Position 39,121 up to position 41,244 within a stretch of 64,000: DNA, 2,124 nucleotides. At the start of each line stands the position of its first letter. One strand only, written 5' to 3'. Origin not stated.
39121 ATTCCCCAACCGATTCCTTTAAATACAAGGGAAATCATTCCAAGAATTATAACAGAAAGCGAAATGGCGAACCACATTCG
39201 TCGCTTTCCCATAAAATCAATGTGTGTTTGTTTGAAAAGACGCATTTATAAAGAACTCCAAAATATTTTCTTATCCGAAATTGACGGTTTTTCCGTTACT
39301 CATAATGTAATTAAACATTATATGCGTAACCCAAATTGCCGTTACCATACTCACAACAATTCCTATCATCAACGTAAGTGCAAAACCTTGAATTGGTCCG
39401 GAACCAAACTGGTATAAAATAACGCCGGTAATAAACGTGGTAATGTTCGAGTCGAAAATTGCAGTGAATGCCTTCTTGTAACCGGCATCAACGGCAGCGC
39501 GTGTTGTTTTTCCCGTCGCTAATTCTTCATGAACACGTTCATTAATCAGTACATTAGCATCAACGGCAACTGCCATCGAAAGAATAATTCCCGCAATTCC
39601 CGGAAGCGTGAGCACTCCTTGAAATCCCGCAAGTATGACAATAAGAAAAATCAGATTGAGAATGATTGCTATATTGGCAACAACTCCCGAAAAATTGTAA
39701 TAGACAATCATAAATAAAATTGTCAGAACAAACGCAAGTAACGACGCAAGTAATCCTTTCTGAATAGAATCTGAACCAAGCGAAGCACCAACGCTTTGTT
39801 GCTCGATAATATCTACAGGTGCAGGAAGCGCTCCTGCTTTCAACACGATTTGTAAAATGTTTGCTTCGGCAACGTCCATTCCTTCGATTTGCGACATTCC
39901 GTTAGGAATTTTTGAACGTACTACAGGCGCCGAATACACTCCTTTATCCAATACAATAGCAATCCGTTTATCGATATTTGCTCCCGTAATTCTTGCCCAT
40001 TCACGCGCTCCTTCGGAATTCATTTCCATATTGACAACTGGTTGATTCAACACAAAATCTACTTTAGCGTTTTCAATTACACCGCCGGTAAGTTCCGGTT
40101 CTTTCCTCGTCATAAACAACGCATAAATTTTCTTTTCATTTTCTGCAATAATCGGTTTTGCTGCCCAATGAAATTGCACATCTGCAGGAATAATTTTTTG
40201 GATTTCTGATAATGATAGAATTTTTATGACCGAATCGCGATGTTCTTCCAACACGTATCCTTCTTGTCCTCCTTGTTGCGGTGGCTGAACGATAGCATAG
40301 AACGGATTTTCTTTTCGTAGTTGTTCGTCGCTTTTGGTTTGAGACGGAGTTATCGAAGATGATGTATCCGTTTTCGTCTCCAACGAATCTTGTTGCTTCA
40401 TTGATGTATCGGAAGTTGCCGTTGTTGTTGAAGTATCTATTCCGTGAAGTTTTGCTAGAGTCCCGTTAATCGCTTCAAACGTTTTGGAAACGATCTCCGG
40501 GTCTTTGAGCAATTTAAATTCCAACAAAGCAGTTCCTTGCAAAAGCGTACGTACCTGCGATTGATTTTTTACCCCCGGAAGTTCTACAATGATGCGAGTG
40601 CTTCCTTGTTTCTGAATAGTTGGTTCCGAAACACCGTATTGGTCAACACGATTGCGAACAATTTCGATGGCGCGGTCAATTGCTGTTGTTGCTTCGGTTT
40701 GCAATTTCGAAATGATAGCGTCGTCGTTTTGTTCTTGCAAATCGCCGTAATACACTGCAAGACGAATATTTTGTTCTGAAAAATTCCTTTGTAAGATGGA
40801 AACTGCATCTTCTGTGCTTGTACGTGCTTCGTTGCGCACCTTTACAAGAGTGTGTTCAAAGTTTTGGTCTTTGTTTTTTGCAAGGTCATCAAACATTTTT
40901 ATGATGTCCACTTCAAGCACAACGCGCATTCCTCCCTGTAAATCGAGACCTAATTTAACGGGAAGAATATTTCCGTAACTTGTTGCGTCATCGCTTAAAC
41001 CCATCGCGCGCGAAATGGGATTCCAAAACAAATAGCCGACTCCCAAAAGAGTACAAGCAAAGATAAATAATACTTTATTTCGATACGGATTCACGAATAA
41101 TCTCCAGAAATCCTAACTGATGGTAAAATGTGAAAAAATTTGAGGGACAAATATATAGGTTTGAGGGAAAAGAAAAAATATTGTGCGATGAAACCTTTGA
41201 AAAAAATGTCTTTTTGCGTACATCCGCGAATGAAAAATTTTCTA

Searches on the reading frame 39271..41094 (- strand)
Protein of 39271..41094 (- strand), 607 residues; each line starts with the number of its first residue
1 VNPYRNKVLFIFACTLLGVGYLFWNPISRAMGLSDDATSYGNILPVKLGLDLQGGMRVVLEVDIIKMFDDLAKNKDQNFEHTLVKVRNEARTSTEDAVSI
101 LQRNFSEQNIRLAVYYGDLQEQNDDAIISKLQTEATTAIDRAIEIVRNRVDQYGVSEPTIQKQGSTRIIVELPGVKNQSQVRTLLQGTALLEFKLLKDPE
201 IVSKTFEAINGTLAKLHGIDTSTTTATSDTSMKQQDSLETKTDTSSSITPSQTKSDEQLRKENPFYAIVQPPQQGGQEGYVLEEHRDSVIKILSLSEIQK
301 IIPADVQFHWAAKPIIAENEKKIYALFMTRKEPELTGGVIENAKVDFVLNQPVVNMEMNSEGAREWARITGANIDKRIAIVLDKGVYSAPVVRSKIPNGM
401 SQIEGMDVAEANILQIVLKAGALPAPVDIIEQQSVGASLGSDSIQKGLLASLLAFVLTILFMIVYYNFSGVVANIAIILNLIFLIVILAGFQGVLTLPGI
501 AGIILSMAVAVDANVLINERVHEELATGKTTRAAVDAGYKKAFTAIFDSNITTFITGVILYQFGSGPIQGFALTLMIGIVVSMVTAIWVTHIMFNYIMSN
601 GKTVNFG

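Call 10: search_protein_families(library=pfam, proteins=[window:39271-41094:-], max_evalue=0.001)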
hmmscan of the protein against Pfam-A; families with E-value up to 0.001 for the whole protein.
window:39271-41094:- (607 aa): 5 families
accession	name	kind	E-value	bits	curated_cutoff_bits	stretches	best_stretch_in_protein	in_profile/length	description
PF22599.2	SecDF_P1_head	-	4.7e-27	94.6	27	1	327-425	13-114/114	SecDF, P1 head subdomain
PF21760.3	SecD_1st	-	1.5e-25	88.9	27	1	139-197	1-59/60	Protein translocase subunit SecDF, P1 domain, N-terminal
PF02355.23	SecD_SecF_C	-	1.3e-13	51.2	20.5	1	428-593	14-182/189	Protein export membrane protein SecD/SecF, C-terminal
PF03176.21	MMPL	-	1.7e-05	24.3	20.5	1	471-586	177-291/333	MMPL family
PF07549.19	Sec_GG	-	0.00041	20.2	20.3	0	45-63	7-25/28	SecD/SecF GG Motif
